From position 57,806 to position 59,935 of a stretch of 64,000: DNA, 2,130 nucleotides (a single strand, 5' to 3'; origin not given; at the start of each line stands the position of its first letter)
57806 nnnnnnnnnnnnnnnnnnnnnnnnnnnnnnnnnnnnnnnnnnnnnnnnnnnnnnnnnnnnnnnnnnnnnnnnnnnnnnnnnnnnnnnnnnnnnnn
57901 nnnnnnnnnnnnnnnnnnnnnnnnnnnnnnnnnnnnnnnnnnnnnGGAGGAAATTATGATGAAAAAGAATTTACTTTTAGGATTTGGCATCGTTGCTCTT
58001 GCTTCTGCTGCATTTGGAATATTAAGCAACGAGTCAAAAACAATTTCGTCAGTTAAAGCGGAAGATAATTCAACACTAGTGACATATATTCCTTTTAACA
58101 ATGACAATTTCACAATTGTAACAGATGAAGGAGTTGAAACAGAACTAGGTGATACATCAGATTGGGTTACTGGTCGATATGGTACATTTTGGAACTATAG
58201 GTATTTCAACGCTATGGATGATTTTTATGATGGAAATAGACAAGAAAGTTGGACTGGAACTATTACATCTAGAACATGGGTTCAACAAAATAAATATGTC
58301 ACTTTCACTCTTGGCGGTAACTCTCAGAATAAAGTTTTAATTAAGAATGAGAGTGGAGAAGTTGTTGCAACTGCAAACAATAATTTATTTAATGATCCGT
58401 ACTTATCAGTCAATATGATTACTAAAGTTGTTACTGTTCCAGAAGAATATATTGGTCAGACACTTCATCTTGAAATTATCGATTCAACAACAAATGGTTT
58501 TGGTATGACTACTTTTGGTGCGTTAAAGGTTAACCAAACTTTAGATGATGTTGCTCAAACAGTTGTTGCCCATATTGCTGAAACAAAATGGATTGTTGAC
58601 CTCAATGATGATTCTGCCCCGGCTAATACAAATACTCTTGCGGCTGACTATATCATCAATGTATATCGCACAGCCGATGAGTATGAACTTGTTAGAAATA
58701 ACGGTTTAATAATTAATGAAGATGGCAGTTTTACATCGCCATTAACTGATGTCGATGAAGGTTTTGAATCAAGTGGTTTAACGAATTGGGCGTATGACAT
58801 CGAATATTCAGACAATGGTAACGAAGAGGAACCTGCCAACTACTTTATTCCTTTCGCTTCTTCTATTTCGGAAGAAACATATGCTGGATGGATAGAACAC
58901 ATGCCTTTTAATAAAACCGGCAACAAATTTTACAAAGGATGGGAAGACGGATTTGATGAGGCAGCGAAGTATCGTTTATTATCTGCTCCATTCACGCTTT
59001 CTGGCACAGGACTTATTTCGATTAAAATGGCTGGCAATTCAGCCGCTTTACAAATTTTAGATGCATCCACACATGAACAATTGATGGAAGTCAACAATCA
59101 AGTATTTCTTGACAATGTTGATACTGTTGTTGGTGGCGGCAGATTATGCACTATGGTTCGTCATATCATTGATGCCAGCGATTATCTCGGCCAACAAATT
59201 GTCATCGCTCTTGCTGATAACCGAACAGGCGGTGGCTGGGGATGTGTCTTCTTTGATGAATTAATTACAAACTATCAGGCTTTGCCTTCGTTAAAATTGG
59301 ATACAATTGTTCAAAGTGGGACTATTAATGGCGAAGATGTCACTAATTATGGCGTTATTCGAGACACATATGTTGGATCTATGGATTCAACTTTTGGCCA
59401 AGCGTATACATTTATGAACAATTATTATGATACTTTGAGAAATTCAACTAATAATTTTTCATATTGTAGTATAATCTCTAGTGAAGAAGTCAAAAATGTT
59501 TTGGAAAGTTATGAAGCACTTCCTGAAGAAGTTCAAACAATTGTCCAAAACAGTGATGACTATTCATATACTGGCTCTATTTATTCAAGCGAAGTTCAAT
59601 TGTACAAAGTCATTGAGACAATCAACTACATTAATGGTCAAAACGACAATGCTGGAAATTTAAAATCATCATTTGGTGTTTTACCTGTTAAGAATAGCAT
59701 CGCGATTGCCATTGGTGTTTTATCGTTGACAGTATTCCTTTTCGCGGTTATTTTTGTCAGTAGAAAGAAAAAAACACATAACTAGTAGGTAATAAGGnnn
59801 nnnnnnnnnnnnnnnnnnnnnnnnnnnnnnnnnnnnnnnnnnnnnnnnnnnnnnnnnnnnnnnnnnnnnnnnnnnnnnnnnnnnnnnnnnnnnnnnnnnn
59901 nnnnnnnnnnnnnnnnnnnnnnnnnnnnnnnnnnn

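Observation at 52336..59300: Recurring uncharacterised ~155-aa beta-sandwich module (N-G-x-F-E-x-G ... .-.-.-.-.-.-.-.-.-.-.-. ... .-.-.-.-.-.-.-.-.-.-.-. ... D-D-F) present in six copies across three adjacent surface proteins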

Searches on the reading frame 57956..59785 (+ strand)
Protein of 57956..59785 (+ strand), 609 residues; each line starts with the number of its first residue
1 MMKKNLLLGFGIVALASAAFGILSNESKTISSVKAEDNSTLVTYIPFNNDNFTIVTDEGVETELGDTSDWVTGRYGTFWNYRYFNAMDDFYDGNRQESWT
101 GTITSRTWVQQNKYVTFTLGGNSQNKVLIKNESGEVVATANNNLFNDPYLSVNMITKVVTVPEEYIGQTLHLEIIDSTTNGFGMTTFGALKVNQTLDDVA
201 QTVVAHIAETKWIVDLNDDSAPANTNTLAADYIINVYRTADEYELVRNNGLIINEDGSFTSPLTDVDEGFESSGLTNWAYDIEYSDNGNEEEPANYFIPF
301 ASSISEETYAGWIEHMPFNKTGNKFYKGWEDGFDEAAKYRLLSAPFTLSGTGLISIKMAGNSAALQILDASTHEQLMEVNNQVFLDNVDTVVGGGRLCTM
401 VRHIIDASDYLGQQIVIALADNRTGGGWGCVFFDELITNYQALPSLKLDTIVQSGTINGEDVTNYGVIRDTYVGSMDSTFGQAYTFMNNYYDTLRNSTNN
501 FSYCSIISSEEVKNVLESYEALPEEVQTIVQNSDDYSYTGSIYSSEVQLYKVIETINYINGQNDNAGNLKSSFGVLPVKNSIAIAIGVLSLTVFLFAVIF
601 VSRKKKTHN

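Call 3: search_protein_families(library=pfam, proteins=[window:57956-59785:+], max_evalue=1)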
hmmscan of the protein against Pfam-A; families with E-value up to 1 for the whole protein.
window:57956-59785:+ (609 aa): 2 families
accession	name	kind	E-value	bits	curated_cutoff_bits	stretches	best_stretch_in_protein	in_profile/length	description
PF09853.14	DUF2080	-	0.03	14.5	21.5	1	158-176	31-48/50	Putative transposon-encoded protein (DUF2080)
PF08147.17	DBP10CT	-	0.14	12.9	27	1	110-142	25-57/66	DBP10CT (NUC160) domain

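Call 4: search_protein_families(library=ncbifam, proteins=[window:57956-59785:+], max_evalue=1)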
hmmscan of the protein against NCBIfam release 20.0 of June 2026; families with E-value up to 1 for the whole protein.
window:57956-59785:+ (609 aa): 0 families
